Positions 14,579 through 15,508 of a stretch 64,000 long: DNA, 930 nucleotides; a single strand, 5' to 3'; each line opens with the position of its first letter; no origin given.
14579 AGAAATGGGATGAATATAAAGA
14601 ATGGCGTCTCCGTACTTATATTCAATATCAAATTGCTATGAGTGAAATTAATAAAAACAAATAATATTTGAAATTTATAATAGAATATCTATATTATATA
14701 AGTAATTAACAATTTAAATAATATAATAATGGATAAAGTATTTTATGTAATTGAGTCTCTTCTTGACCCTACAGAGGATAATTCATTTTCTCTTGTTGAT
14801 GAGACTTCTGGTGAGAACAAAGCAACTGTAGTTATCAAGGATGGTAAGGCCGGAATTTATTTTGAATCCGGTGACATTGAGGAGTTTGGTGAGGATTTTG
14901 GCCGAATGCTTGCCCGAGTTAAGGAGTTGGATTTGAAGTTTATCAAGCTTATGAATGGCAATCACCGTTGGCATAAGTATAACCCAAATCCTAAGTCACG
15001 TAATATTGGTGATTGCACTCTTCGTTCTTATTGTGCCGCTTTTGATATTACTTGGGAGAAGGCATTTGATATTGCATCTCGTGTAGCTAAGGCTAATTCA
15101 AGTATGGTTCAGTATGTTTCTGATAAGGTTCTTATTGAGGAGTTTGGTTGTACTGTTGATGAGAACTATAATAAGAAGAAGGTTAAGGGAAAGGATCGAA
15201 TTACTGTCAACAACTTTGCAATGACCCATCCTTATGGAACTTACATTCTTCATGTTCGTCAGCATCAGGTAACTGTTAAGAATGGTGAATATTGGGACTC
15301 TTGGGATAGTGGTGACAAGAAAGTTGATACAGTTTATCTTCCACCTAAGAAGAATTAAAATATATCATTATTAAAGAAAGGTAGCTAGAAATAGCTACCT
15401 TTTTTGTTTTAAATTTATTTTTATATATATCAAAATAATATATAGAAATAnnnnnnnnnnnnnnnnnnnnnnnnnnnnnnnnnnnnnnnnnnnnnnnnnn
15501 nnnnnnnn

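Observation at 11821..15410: Recurrent motif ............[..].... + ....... upstream of short GC-rich genes, each also preceded by a terminator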

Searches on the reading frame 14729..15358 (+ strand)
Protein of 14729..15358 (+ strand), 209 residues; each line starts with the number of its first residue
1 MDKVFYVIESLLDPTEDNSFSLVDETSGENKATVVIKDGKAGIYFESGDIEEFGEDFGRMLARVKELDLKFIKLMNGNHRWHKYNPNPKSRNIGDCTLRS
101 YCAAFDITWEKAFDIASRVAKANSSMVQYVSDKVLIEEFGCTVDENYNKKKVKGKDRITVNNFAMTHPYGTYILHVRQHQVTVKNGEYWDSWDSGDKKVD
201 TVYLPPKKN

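Call 8: search_protein_families(library=pfam, proteins=[window:14729-15358:+], max_evalue=0.01)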
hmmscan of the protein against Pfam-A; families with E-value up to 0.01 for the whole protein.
window:14729-15358:+ (209 aa): 0 families

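Call 23: search_protein_families(library=phrogs, proteins=[window:14729-15358:+], max_evalue=0.001)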
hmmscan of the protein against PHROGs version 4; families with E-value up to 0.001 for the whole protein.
window:14729-15358:+ (209 aa): 2 families
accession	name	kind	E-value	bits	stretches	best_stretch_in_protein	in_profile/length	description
phrog_3754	-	unknown function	4.8e-23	83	1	79-203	6-141/145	-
phrog_15863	-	unknown function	1.5e-10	41.9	1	81-200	3-115/312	-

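Call 34: find_homologous_proteins(query=window:14729-15358:+)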
Query window:14729-15358:+ (209 aa): 326 proteins with E <= 0.001 among 539 candidates; the best 120 are listed.
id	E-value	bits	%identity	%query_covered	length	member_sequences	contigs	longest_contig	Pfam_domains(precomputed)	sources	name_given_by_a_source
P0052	4.0e-137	473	98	100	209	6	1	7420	-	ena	-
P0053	3.6e-123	427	87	100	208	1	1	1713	-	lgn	-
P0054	1.2e-116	406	86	100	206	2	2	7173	-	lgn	-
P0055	1.9e-116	405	85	100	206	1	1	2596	-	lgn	-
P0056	3.4e-116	404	84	100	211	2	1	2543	-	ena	-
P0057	8.5e-116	403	84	100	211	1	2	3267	-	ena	-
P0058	1.3e-115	402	85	99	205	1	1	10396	-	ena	-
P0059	2.5e-115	401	83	100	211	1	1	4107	-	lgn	-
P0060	1.8e-114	399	84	100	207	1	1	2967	-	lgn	-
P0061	9.2e-114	396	84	98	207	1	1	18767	-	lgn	-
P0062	1.0e-113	396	83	99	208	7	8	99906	-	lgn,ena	-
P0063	5.2e-113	394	80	100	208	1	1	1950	-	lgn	-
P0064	8.3e-113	393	84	98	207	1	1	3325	-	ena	-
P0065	2.9e-110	385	82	97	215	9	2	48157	-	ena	-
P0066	5.6e-110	384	80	100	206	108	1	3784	-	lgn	-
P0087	1.9e-91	323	72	94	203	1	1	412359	-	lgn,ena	-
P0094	3.8e-89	316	69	99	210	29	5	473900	-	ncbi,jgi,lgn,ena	-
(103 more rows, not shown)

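Call 36: find_encoding_contigs(protein=P0094, flank=10000, max_places=2)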
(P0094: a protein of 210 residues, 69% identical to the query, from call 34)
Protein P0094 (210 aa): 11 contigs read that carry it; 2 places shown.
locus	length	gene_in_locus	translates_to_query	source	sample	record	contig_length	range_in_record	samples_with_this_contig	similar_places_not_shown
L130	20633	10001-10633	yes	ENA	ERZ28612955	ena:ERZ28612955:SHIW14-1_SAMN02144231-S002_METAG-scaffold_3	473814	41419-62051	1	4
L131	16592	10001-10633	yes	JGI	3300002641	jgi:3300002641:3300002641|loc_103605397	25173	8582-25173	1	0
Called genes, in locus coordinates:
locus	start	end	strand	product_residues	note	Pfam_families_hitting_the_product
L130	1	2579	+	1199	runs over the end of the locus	PF00270:DEAD (weak)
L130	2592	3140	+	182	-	-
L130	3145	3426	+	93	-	-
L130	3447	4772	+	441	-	PF00478:IMPDH, PF01070:FMN_dh (weak)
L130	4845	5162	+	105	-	PF14191:YodL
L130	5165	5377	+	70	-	-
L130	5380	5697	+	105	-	-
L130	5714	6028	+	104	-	-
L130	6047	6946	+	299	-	PF02540:NAD_synthase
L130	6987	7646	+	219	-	PF00293:NUDIX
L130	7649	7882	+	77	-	-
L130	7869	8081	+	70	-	-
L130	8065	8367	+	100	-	-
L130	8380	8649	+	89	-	-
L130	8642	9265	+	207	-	PF01467:CTP_transf_like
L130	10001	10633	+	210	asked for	-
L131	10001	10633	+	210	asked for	-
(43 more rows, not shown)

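Call 37: find_encoding_contigs(protein=P0087, flank=10000, max_places=2)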
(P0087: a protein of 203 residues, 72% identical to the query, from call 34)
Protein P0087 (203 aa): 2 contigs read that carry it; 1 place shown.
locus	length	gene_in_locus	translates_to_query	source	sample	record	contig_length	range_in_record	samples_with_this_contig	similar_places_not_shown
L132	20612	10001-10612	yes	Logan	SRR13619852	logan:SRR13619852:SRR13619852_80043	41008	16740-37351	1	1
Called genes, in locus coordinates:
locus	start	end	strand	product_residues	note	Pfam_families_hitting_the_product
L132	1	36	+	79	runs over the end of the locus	-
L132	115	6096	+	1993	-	-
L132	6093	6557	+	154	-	PF00334:NDK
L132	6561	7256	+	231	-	-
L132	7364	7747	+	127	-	-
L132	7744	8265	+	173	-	-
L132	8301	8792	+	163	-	PF00959:Phage_lysozyme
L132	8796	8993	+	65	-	-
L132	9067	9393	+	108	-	PF07463:NUMOD4, PF13392:HNH_3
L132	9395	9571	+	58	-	-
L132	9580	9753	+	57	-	-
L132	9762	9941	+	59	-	-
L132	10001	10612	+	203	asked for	-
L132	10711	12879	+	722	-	-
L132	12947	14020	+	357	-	PF21448:DNMK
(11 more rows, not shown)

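Call 42: search_protein_families(library=ncbifam, proteins=[window:14729-15358:+], max_evalue=0.1)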
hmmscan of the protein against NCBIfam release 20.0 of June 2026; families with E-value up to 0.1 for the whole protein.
window:14729-15358:+ (209 aa): 0 families

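Call 47: search_dna_similar(query=window:14729-15358:+, collection=phages, mode=protein, max_rows=25, max_evalue=0.001)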
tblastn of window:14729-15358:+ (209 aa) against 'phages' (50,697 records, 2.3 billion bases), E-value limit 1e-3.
Records with a match: 51; places in all: 51; records where one place covers at least 80% of the query: 0.
Best place of each record, by identity: <60% 51.
By first word of the organism name: Bacillus 23; Prevotella 15; Bacteriophage 7; Dulem 2; Geobacillus 2; bajarodcaudo 1; Butyrivibrio 1.
By host as written in the record: Prevotella sp. 15; Bacillus anthracis Sterne 10; - 8; Bacillus anthracis 5; Bacillus cereus 4; Bacillus cereus VKM B-370 2; Geobacillus kaustophilus ATCC 8005 2; Varecia variegata 1; and 4 more.
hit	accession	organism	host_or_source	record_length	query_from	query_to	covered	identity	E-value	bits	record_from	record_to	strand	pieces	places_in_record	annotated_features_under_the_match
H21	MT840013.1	Bacteriophage sp.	human fecal samples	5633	80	197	56%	39.0%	6e-16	81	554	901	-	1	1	record has no annotation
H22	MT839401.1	Bacteriophage sp.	human fecal samples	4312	80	197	56%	39.0%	7e-16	81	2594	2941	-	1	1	record has no annotation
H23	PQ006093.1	bajarodcaudo virus 2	Neotoma bryanti feces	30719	59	197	67%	32.6%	2e-12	71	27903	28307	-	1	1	hypothetical protein (x3)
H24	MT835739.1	Bacteriophage sp.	human fecal samples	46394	80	197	56%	37.4%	8e-15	78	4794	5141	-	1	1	record has no annotation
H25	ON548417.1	Bacillus phage vB_BanS-Thrax1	Bacillus anthracis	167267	84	207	59%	34.6%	2e-12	71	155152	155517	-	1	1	hypothetical protein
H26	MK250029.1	Prevotella phage Lak-C1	Prevotella sp.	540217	67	203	66%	31.2%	4e-7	55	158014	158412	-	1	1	record has no annotation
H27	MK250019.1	Prevotella phage Lak-A2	Prevotella sp.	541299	67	203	66%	31.2%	4e-7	55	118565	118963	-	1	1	record has no annotation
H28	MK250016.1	Prevotella phage Lak-A1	Prevotella sp.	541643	67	203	66%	31.2%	4e-7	55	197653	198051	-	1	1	record has no annotation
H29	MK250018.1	Prevotella phage Lak-A1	Prevotella sp.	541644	67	203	66%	31.2%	4e-7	55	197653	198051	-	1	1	record has no annotation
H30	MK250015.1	Prevotella phage Lak-A1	Prevotella sp.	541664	67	203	66%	31.2%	4e-7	55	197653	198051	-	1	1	record has no annotation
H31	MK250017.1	Prevotella phage Lak-A1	Prevotella sp.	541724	67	203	66%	31.2%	4e-7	55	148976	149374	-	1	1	record has no annotation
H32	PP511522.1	Dulem virus 35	Varecia variegata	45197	80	197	56%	36.0%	2e-12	71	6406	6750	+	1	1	hypothetical protein (x2)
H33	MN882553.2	Butyrivibrio virus Ceridwen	Butyrivibrio fibrisolvens DSM 3071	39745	77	203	61%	33.1%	5e-12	70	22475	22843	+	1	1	hypothetical protein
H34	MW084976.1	Bacillus phage Kirov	Bacillus cereus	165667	84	207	59%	33.9%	8e-12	69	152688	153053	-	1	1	putative peptidase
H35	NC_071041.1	Bacillus phage Kirov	Bacillus cereus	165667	84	207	59%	33.9%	8e-12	69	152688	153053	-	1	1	putative peptidase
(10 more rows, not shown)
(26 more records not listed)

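Call 96: get_annotated_region(hit=H26, flank=20000)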
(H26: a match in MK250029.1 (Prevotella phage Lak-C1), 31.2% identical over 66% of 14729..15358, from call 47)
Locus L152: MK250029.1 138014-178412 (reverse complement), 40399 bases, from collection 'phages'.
description: MAG: Prevotella phage Lak-C1, complete genome.
organism: Prevotella phage Lak-C1 (NCBI taxid 2491292)
taxonomy: Viruses; Duplodnaviria; Heunggongvirae; Uroviricota; Caudoviricetes
host: Prevotella sp.; source: human feces; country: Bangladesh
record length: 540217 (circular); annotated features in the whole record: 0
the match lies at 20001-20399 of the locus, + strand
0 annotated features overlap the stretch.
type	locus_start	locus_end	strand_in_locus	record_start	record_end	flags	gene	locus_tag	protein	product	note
